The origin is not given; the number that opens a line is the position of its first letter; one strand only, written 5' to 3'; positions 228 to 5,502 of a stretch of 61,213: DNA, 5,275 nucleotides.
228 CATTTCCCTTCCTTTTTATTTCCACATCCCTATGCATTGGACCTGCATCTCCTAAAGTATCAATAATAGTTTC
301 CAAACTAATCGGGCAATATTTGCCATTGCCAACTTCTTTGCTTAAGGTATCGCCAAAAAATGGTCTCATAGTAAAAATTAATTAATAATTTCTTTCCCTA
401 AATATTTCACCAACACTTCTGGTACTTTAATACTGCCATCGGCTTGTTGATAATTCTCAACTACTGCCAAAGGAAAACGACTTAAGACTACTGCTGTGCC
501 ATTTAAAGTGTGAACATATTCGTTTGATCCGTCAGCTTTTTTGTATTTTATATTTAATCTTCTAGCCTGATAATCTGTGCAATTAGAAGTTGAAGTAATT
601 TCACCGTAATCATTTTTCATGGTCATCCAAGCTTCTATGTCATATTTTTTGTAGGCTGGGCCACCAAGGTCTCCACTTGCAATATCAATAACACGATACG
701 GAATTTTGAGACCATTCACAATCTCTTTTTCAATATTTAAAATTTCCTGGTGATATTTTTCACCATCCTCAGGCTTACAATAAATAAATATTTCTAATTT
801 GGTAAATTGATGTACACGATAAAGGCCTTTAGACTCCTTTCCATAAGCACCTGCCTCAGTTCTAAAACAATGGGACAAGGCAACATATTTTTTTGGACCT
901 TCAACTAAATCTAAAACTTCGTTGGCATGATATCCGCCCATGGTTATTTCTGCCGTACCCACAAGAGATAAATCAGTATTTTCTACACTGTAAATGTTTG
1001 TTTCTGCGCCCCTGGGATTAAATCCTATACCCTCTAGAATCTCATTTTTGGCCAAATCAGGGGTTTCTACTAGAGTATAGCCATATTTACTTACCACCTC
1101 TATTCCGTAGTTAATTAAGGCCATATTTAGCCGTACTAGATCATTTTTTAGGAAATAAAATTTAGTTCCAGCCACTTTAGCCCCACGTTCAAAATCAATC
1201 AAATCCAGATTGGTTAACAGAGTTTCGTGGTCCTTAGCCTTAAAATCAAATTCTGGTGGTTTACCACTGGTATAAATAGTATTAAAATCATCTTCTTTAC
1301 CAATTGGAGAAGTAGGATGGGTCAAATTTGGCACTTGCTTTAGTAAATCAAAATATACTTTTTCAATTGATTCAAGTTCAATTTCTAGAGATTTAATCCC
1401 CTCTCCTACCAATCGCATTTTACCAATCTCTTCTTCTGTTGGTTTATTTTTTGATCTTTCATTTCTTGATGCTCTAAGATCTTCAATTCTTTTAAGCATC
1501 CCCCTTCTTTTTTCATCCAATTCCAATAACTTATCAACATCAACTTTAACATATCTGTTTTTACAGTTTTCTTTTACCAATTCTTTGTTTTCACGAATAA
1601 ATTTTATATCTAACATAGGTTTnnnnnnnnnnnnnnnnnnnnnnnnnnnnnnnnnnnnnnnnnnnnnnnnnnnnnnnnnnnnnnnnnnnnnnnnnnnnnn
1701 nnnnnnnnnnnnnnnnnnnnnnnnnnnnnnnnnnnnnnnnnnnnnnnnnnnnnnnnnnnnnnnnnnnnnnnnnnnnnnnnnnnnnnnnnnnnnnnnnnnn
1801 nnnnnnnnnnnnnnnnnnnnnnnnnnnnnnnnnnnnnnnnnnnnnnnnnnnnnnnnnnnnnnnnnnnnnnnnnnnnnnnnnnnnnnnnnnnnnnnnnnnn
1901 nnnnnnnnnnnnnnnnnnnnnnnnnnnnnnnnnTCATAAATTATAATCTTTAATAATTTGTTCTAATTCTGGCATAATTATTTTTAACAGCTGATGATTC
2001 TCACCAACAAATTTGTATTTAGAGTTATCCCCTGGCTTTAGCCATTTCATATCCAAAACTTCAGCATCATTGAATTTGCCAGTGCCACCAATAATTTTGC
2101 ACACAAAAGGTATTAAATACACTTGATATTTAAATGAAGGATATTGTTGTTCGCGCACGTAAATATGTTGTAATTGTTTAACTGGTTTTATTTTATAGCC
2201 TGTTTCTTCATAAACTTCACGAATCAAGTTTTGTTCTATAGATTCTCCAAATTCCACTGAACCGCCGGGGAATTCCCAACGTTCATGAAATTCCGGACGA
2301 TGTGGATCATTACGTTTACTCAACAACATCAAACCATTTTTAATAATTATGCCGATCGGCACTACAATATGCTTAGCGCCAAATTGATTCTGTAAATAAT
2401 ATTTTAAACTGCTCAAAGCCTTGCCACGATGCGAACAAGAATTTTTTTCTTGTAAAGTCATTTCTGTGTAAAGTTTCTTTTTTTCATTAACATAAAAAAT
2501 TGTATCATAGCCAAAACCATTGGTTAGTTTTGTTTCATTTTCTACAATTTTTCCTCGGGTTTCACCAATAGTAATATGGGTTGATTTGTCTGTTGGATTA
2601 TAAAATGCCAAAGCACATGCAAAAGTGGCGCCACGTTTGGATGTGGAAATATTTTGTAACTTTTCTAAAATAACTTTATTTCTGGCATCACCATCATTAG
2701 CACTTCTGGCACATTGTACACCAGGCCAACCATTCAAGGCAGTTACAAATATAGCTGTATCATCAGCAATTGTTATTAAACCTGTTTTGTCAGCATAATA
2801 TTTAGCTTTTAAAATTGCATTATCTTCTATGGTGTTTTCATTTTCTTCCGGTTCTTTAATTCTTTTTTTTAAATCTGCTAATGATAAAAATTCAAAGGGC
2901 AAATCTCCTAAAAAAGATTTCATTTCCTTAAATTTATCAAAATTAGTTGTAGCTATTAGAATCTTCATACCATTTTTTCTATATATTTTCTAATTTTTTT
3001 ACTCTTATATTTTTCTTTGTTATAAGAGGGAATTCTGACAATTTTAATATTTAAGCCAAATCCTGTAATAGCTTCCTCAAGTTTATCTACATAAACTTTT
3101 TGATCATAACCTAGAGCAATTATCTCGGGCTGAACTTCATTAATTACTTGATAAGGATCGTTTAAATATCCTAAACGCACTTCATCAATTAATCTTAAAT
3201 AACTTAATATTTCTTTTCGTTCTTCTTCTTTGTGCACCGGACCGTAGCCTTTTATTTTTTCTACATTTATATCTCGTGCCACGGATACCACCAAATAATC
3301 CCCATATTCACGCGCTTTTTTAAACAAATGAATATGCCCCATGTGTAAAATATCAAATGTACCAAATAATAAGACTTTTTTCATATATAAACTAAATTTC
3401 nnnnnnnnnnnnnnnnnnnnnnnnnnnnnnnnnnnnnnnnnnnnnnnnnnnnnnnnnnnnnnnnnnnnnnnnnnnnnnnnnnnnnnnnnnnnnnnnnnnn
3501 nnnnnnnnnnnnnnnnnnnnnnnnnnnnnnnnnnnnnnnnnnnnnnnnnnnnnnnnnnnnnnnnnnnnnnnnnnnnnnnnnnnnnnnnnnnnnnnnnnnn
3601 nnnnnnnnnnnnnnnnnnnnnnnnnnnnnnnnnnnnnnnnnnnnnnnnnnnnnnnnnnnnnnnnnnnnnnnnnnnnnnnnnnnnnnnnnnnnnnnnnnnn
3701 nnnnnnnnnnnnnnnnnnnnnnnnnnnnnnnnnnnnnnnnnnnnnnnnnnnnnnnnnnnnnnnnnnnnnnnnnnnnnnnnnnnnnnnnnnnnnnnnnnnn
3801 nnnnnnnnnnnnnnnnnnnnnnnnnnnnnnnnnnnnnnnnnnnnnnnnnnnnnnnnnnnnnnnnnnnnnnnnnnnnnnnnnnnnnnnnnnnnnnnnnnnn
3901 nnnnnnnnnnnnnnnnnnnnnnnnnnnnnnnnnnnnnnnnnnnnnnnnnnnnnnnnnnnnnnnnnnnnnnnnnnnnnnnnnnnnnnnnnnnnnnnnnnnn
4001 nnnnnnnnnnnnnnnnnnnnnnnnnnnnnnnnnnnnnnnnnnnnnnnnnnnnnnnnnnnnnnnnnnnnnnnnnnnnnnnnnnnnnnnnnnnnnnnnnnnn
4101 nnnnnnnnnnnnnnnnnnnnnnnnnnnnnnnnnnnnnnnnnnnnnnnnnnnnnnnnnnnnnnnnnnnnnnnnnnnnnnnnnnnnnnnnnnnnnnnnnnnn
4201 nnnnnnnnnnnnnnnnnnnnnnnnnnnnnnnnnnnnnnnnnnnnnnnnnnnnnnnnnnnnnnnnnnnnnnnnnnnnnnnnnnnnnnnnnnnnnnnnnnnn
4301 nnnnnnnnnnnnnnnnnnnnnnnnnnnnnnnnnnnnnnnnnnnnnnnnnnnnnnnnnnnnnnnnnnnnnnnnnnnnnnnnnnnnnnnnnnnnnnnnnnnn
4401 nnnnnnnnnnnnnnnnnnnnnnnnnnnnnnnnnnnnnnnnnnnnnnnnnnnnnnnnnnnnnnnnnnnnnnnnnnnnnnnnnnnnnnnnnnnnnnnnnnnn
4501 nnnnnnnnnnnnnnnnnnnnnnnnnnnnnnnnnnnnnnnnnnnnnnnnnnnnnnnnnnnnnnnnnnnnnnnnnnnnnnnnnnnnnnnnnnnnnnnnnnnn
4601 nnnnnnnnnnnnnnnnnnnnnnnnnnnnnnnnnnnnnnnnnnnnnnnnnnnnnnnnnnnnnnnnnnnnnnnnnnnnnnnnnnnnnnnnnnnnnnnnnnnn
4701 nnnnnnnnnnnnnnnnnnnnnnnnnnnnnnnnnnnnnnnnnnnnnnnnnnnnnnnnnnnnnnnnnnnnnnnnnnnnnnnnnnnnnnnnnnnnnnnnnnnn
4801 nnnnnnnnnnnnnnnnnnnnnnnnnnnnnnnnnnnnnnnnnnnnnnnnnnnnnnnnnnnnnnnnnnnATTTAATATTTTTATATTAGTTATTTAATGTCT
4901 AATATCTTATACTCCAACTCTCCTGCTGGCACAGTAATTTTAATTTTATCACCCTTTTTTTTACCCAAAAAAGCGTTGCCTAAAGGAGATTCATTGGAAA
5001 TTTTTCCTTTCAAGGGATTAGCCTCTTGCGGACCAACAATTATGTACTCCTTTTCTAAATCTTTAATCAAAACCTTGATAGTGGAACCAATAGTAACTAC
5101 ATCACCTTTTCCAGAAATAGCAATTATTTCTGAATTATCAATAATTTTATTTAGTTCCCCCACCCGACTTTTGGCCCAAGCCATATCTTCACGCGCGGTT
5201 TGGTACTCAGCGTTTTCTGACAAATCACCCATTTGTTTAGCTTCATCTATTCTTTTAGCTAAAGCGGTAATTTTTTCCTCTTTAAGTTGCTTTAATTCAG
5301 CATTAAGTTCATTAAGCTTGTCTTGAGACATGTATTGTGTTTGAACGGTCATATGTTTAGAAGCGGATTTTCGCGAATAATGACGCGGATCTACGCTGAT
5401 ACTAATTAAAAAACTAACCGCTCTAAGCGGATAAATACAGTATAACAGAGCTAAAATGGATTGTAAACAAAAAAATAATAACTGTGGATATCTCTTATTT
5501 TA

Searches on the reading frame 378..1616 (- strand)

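Call 87: search_protein_families(library=pfam, proteins=[window:378-1616:-], max_evalue=0.0001)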
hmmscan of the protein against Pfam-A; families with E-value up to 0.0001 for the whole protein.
window:378-1616:- (412 aa): 2 families
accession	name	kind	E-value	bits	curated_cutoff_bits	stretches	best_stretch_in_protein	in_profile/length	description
PF00587.30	tRNA-synt_2b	-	3.8e-26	92.7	29.3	1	214-389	9-179/179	tRNA synthetase class II core domain (G, H, P, S and T)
PF02403.27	Seryl_tRNA_N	-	1.2e-19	70.9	28.2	1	1-98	1-107/108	Seryl-tRNA synthetase N-terminal domain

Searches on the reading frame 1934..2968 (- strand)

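Call 87: search_protein_families(library=pfam, proteins=[window:1934-2968:-], max_evalue=0.0001)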
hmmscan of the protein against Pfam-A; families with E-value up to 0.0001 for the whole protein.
window:1934-2968:- (344 aa): 3 families
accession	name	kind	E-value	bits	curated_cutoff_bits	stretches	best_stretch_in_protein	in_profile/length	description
PF01725.21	Ham1p_like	-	1.5e-51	175.4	22.5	1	3-189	1-184/186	Ham1 family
PF00293.34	NUDIX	-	8.9e-16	58.6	21.1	1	205-320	6-123/134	NUDIX domain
PF14815.12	NUDIX_4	-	8.2e-06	26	35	1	207-328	4-111/113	NUDIX domain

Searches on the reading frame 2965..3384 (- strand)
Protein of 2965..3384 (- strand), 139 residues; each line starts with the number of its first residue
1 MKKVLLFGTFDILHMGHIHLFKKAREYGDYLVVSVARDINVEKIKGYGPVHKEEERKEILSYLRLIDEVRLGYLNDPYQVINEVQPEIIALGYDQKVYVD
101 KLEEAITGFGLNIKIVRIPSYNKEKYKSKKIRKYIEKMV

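Call 87: search_protein_families(library=pfam, proteins=[window:2965-3384:-], max_evalue=0.0001)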
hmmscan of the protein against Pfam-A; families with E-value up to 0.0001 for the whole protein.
window:2965-3384:- (139 aa): 1 family
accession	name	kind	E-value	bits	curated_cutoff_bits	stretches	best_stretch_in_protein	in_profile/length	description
PF01467.32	CTP_transf_like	-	1.3e-18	67.9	21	1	6-133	2-132/133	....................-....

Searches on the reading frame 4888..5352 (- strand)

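Call 87: search_protein_families(library=pfam, proteins=[window:4888-5352:-], max_evalue=0.0001)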
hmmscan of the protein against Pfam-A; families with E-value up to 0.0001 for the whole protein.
window:4888-5352:- (154 aa): 2 families
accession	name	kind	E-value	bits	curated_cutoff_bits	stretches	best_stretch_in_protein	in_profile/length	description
PF01272.25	GreA_GreB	-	4.1e-24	84.8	26.9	1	84-154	4-76/77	Transcription elongation factor, GreA/GreB, C-term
PF03449.20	GreA_GreB_N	-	6e-18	65.3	24.5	1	7-76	2-71/71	Transcription elongation factor, N-terminal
